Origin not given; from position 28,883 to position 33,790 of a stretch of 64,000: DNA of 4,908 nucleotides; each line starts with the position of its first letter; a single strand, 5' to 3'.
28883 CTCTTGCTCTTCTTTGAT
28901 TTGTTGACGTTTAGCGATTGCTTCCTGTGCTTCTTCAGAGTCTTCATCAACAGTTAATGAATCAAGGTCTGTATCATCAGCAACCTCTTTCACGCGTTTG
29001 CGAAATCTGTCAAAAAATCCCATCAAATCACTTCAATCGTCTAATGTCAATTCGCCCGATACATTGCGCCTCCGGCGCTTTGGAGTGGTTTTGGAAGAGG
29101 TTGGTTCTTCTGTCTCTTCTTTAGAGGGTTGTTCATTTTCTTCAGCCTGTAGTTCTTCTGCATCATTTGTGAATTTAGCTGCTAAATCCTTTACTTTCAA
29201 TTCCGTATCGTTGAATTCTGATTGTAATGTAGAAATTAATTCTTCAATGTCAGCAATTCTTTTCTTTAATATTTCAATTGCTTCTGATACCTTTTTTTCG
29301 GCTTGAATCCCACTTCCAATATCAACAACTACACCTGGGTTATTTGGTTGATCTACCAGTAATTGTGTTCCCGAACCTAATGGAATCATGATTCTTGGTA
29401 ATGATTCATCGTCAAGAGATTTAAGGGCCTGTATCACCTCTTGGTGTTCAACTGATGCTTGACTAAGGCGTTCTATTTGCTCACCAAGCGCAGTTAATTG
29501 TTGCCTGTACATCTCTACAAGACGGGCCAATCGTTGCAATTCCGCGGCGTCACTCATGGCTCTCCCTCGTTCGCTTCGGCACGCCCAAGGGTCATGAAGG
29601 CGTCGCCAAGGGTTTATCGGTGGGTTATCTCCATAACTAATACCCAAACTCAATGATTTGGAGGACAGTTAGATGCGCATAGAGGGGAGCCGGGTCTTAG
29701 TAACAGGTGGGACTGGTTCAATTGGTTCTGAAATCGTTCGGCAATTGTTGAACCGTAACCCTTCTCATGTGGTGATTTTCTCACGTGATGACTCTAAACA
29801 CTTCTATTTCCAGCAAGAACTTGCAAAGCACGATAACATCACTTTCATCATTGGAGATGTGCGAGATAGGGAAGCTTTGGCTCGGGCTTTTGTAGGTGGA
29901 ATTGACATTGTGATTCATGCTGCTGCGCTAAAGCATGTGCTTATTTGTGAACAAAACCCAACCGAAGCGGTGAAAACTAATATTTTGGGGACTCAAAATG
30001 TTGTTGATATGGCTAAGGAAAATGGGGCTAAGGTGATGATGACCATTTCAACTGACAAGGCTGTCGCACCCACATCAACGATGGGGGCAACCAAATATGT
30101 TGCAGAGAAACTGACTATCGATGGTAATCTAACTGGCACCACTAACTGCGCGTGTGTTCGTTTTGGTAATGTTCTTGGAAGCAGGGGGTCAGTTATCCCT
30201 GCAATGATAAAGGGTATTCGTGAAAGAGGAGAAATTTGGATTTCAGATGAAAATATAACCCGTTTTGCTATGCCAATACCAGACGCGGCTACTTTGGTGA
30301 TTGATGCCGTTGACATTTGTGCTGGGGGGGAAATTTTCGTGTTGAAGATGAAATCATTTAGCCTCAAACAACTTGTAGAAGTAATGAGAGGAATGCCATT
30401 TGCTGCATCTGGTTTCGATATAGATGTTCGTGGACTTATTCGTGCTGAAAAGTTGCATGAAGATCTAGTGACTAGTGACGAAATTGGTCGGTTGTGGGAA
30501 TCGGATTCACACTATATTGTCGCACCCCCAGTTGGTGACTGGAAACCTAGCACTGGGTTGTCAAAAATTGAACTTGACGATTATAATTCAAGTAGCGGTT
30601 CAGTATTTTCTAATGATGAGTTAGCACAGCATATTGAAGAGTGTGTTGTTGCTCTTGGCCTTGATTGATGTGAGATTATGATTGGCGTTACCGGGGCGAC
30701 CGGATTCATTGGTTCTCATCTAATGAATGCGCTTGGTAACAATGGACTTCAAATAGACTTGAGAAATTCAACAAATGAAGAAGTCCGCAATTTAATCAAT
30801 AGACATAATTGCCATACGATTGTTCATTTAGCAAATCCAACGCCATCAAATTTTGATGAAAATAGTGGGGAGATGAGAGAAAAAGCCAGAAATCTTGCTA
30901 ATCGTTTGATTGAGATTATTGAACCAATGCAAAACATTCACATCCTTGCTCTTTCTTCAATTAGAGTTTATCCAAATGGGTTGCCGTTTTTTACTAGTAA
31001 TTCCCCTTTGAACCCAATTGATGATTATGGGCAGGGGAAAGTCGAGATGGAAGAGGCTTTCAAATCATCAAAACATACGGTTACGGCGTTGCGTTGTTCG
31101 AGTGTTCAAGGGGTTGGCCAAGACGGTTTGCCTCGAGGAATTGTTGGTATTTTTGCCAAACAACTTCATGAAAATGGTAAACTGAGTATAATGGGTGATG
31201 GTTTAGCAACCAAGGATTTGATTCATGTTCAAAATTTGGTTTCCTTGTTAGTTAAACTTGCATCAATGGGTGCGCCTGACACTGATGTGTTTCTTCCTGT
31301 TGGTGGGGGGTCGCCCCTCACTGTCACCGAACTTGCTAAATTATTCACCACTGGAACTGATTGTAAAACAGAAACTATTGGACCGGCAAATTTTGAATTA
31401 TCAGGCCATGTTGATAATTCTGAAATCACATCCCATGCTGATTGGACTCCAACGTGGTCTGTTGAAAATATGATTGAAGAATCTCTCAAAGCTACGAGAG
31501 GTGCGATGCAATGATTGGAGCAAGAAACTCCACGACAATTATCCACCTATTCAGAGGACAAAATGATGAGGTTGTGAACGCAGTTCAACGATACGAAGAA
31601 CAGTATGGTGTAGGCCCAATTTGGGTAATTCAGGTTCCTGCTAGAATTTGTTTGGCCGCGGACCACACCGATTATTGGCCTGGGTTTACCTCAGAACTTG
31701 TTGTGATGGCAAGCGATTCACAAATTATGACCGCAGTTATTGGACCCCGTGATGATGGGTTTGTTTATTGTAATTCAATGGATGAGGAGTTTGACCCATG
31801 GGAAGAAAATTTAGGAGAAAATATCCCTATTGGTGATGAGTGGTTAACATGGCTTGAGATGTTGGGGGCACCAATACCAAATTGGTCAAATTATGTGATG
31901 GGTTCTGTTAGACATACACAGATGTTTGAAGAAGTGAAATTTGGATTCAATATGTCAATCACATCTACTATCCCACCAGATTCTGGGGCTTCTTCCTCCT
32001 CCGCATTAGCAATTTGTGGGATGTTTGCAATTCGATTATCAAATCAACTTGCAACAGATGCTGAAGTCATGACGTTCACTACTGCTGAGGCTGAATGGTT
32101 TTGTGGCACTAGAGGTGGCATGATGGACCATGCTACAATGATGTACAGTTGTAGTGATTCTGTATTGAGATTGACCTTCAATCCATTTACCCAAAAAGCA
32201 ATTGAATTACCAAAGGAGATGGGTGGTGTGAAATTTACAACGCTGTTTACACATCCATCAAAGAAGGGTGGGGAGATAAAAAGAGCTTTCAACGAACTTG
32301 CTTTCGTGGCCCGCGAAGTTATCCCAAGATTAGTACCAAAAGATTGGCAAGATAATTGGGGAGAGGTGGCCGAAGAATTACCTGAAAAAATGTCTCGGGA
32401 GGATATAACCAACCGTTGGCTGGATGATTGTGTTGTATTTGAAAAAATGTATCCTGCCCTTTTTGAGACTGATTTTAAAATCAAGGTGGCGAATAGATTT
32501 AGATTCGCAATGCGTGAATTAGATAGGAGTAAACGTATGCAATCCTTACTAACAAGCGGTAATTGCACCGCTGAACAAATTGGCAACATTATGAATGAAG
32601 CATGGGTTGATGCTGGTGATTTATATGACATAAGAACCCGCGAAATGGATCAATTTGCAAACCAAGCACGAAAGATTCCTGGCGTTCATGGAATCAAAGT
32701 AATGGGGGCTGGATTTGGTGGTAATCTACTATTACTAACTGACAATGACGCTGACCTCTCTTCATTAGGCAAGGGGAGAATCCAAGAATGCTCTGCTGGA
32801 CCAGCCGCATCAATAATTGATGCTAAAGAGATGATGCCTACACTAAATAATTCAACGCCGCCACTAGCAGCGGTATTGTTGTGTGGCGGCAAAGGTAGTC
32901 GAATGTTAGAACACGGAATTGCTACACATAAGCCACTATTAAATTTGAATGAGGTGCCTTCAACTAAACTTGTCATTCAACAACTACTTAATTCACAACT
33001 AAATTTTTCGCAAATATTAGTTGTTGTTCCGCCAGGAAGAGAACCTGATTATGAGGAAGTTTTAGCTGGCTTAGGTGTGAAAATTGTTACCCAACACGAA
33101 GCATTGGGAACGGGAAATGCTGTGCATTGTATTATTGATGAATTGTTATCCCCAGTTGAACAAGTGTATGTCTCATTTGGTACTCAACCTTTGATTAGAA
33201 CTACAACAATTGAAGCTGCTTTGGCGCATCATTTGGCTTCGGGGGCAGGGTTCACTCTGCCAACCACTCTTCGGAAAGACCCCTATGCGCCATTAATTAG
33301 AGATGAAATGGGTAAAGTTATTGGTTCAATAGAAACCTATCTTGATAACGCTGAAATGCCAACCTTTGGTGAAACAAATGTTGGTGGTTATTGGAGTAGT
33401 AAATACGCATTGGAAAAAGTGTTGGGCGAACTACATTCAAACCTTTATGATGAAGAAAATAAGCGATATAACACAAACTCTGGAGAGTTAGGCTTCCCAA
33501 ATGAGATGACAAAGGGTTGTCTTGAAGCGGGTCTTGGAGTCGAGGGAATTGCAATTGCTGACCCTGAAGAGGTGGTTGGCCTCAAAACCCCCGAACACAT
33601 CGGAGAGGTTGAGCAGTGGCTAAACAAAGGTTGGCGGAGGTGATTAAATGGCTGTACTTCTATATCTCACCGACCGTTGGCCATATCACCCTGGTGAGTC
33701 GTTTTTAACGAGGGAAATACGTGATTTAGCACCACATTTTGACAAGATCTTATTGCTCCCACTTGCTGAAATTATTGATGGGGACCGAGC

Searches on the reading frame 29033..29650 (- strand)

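Call 60: search_protein_families(library=pfam, proteins=[window:29033-29650:-], max_evalue=0.00001)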
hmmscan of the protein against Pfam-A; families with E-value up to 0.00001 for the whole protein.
window:29033-29650:- (205 aa): 1 family
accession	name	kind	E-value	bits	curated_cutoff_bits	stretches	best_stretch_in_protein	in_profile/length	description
PF02996.22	Prefoldin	-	4e-17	62.7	23.2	1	48-159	1-113/120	Prefoldin subunit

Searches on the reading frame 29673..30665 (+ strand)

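Call 60: search_protein_families(library=pfam, proteins=[window:29673-30665:+], max_evalue=0.00001)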
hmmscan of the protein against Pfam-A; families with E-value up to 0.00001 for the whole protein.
window:29673-30665:+ (331 aa): 11 families
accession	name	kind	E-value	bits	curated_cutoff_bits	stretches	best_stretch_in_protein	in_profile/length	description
PF02719.21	Polysacc_synt_2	-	1.9e-86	290.4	20.2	1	8-283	1-291/293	Polysaccharide biosynthesis protein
PF01370.27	Epimerase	-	1.9e-27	96.7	20.9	1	8-190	1-201/240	NAD dependent epimerase/dehydratase family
PF16363.11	GDP_Man_Dehyd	-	3.4e-19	69.9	27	1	9-128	1-130/332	GDP-mannose 4,6 dehydratase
PF01073.25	3Beta_HSD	-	4.4e-19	69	22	1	9-137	1-126/280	3-beta hydroxysteroid dehydrogenase/isomerase family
PF04321.23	RmlD_sub_bind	-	2.2e-15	57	27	1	7-188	2-173/287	RmlD substrate binding domain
PF13460.12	NAD_binding_10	-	4.5e-15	56.4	27.2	1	12-131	1-102/184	NAD(P)H-binding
PF07993.18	NAD_binding_4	-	2.3e-13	50.3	20.1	1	10-136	1-145/258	Male sterility protein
PF08659.16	KR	-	6.4e-09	36.4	22.6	1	8-127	3-136/180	KR domain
PF00106.31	adh_short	-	1e-08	35.4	26.6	1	8-116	3-121/195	short chain dehydrogenase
PF05368.20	NmrA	-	4.9e-08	33.3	27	1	6-120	3-100/298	NmrA-like family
PF02254.24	TrkA_N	-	8.9e-07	29.7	23.8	1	13-142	5-113/116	TrkA-N domain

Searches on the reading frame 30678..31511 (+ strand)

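Call 60: search_protein_families(library=pfam, proteins=[window:30678-31511:+], max_evalue=0.00001)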
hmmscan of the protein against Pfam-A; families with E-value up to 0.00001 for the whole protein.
window:30678-31511:+ (278 aa): 3 families
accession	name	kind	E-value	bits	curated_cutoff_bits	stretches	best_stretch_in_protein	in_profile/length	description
PF01370.27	Epimerase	-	5.4e-23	82.1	20.9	1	4-197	3-227/240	NAD dependent epimerase/dehydratase family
PF04321.23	RmlD_sub_bind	-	5.6e-12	45.8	27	1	2-197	3-199/287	RmlD substrate binding domain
PF16363.11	GDP_Man_Dehyd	-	1.2e-10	41.8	27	0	25-220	58-259/332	GDP-mannose 4,6 dehydratase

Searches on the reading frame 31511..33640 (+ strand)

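Call 3: search_protein_families(library=pfam, proteins=[window:31511-33640:+], max_evalue=0.01)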
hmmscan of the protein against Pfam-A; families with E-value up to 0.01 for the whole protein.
window:31511-33640:+ (710 aa): 5 families
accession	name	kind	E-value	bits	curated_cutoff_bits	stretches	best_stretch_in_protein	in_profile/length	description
PF12804.13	NTP_transf_3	-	1.8e-13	51.4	27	1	454-599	1-136/160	MobA-like NTP transferase domain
PF00288.32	GHMP_kinases_N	-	3.2e-09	37.3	22.3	1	127-212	1-85/87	GHMP kinases N terminal domain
PF00483.29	NTP_transferase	-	2.1e-05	24.7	21.2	1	454-580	2-130/245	Nucleotidyl transferase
PF10509.15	GalKase_gal_bdg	-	0.00066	19.6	23.1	1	26-59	1-33/49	Galactokinase galactose-binding signature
PF08544.19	GHMP_kinases_C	-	0.0018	19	21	1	355-415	11-71/85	GHMP kinases C terminal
